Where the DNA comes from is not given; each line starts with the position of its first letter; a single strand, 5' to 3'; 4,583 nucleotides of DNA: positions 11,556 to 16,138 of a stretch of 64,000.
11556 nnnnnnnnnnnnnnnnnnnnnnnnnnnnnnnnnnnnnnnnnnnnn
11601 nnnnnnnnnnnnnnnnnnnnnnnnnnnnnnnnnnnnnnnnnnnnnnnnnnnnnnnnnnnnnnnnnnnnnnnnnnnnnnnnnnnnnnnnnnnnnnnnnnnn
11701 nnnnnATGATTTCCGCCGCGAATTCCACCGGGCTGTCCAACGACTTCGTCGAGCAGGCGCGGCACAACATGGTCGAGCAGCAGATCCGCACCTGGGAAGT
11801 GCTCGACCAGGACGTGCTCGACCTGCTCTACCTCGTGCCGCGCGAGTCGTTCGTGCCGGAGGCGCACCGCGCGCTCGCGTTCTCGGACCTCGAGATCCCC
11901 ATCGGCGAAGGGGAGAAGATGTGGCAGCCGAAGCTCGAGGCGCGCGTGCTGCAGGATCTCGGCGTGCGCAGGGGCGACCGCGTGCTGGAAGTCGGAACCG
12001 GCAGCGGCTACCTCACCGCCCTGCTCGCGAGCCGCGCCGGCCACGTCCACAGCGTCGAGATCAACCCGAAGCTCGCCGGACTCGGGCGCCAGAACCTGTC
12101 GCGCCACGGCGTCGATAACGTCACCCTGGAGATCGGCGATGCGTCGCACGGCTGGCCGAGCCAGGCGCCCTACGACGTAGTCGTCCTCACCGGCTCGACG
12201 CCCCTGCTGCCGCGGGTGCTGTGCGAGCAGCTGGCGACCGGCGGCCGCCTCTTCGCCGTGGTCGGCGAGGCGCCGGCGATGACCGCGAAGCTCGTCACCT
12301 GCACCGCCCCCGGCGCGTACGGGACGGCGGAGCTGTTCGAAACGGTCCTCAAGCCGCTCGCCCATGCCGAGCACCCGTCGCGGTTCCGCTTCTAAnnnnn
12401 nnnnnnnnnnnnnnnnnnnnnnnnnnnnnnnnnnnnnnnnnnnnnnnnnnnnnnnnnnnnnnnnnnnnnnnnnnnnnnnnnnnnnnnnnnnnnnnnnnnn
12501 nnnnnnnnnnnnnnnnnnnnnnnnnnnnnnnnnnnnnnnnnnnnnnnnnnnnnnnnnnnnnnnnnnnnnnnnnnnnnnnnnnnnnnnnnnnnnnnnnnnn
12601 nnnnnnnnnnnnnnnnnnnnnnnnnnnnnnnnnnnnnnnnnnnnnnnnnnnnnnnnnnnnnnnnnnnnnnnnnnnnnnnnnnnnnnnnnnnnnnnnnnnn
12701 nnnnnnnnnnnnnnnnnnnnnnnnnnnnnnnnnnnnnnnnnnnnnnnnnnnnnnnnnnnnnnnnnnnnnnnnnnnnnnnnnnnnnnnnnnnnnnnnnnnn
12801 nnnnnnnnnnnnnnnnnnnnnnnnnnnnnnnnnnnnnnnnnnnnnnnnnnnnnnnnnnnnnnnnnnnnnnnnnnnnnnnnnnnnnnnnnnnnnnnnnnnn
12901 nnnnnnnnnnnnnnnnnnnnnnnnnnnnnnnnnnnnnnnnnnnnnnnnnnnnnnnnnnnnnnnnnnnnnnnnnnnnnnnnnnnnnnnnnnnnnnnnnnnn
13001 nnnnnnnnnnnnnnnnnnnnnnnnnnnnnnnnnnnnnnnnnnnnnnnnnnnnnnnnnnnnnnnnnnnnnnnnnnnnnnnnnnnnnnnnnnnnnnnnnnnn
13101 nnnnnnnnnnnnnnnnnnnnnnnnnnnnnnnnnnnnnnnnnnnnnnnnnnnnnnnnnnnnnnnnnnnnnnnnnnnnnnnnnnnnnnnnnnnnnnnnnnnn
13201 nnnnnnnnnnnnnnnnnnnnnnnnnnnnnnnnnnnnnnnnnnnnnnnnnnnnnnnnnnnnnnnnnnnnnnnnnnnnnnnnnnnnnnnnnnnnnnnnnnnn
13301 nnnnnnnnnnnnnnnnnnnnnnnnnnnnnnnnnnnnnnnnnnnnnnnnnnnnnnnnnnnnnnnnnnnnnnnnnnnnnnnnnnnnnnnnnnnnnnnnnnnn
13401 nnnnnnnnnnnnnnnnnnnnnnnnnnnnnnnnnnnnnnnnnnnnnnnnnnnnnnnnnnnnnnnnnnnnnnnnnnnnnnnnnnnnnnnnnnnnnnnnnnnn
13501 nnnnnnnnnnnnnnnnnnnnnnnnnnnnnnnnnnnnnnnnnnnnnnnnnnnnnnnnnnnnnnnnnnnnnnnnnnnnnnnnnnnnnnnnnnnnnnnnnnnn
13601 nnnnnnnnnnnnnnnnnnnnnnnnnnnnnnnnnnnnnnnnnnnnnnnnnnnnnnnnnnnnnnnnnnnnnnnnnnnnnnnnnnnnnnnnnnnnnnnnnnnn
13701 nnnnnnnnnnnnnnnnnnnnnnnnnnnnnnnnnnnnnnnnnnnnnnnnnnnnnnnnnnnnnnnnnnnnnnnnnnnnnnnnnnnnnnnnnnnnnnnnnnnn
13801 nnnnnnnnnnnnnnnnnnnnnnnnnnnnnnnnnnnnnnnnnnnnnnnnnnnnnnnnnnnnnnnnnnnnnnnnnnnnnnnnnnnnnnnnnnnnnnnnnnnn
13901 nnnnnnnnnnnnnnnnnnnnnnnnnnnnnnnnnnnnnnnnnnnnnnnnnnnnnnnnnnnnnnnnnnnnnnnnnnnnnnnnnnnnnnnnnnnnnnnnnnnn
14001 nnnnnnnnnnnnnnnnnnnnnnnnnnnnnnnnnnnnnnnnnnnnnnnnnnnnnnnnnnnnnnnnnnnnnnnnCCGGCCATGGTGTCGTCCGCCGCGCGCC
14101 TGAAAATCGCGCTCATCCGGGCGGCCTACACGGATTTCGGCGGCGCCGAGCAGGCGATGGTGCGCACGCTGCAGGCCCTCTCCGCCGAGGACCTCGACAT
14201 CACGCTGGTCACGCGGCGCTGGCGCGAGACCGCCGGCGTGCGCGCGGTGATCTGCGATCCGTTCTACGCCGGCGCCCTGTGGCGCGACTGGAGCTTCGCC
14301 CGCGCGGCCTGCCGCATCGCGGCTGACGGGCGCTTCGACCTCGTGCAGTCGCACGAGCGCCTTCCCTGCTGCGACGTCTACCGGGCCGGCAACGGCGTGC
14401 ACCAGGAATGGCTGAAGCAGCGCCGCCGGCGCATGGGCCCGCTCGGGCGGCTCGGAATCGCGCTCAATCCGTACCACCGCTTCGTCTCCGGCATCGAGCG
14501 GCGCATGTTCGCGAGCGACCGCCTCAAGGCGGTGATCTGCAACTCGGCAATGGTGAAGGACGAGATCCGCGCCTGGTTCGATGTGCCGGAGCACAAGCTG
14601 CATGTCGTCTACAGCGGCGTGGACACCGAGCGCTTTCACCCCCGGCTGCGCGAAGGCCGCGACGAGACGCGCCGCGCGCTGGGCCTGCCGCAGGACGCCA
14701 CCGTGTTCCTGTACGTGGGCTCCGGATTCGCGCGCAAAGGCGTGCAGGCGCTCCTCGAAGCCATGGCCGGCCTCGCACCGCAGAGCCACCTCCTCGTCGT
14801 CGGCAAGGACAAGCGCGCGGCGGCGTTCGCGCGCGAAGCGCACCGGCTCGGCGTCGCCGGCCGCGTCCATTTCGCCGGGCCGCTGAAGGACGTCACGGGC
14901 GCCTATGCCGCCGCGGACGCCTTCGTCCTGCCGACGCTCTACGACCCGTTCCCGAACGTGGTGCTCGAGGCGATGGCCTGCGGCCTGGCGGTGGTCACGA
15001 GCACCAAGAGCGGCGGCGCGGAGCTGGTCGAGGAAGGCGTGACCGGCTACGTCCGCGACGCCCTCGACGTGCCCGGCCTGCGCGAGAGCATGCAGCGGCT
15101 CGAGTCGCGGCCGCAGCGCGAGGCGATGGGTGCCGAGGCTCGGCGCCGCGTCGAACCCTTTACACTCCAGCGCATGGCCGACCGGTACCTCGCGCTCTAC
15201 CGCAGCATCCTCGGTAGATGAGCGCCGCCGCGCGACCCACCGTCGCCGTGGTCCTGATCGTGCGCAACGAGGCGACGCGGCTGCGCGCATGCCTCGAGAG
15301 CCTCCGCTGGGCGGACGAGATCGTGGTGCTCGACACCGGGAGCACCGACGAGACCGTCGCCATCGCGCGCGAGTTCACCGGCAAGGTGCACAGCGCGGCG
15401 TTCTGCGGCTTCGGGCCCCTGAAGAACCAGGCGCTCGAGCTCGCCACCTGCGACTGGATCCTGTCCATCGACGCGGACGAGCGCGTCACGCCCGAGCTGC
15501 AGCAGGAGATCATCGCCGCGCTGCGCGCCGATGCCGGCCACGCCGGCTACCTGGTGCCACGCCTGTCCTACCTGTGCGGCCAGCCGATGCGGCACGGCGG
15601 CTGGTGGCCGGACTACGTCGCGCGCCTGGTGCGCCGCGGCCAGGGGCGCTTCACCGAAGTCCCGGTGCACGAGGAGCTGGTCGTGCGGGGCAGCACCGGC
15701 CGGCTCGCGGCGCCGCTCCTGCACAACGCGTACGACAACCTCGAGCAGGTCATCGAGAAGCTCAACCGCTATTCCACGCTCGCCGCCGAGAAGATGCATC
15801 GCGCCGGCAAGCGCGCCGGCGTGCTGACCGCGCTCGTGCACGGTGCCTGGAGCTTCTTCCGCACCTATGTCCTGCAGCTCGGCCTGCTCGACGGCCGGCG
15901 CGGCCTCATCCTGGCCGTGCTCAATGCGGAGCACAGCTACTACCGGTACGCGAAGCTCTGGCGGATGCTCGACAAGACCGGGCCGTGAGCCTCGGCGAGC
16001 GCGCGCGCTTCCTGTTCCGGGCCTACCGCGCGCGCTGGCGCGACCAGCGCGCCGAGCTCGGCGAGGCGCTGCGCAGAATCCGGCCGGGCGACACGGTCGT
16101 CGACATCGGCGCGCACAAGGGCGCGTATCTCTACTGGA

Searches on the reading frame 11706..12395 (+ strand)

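Call 17: search_protein_families(library=pfam, proteins=[window:11706-12395:+], max_evalue=0.001)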
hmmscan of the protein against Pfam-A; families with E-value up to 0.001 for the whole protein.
window:11706-12395:+ (229 aa): 10 families
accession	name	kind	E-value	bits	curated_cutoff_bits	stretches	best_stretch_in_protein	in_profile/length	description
PF01135.25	PCMT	-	4.5e-39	134.8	20.3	1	20-195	4-182/210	Protein-L-isoaspartate(D-aspartate) O-methyltransferase (PCMT)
PF13847.12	Methyltransf_31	-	6.4e-12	45.8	27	1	89-163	3-82/145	Methyltransferase domain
PF13649.12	Methyltransf_25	-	1.6e-11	45.2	27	1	93-166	1-75/97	Methyltransferase domain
PF00398.26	RrnaAD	-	2.2e-07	30.7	24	1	73-134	14-75/263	Ribosomal RNA adenine dimethylase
PF08242.18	Methyltransf_12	-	2.9e-07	31.6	30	1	94-164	1-74/98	Methyltransferase domain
PF13489.12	Methyltransf_23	-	2.6e-06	27.7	27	1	84-163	15-89/164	Methyltransferase domain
PF08241.18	Methyltransf_11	-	3.3e-06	28.1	21.2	1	94-163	1-68/95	Methyltransferase domain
PF05175.20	MTS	-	2e-05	24.7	23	1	82-160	24-103/170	Methyltransferase small domain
PF08704.16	GCD14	-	3e-05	24.3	26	1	81-146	32-101/247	tRNA methyltransferase complex GCD14 subunit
PF01209.24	Ubie_methyltran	-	0.00098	19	20.1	0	80-148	38-109/233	ubiE/COQ5 methyltransferase family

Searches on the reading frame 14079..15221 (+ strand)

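Call 18: search_protein_families(library=pfam, proteins=[window:14079-15221:+], max_evalue=0.001)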
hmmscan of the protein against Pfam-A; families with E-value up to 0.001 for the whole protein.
window:14079-15221:+ (380 aa): 6 families
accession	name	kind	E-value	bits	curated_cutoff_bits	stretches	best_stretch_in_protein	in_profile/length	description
PF00534.26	Glycos_transf_1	-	4.7e-31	108.1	26.4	1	194-356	2-171/172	Glycosyl transferases group 1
PF13692.12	Glyco_trans_1_4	-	2.6e-30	106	27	1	209-341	3-139/142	Glycosyl transferases group 1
PF13439.12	Glyco_transf_4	-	5.1e-21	75.9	28.5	1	20-185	1-170/170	Glycosyltransferase Family 4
PF20706.3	GT4-conflict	-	2.5e-06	27.2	26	1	181-332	172-335/385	Family 4 Glycosyltransferase in conflict systems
PF13524.12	Glyco_trans_1_2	-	4.4e-06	27.1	25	1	223-370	3-142/144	Glycosyl transferase-like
PF13579.12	Glyco_trans_4_4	-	2e-05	25.4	29.7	1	21-179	1-157/158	Glycosyl transferase 4-like domain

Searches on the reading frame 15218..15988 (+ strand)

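Call 18: search_protein_families(library=pfam, proteins=[window:15218-15988:+], max_evalue=0.001)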
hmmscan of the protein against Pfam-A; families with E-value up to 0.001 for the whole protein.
window:15218-15988:+ (256 aa): 2 families
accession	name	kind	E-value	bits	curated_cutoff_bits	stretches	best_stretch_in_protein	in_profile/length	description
PF00535.33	Glycos_transf_2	-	1.1e-16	61.6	23.3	1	11-111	2-113/168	Glycosyl transferase family 2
PF13704.12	Glyco_tranf_2_4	-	0.00027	21.8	27.5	0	16-89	1-83/98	Glycosyl transferase family 2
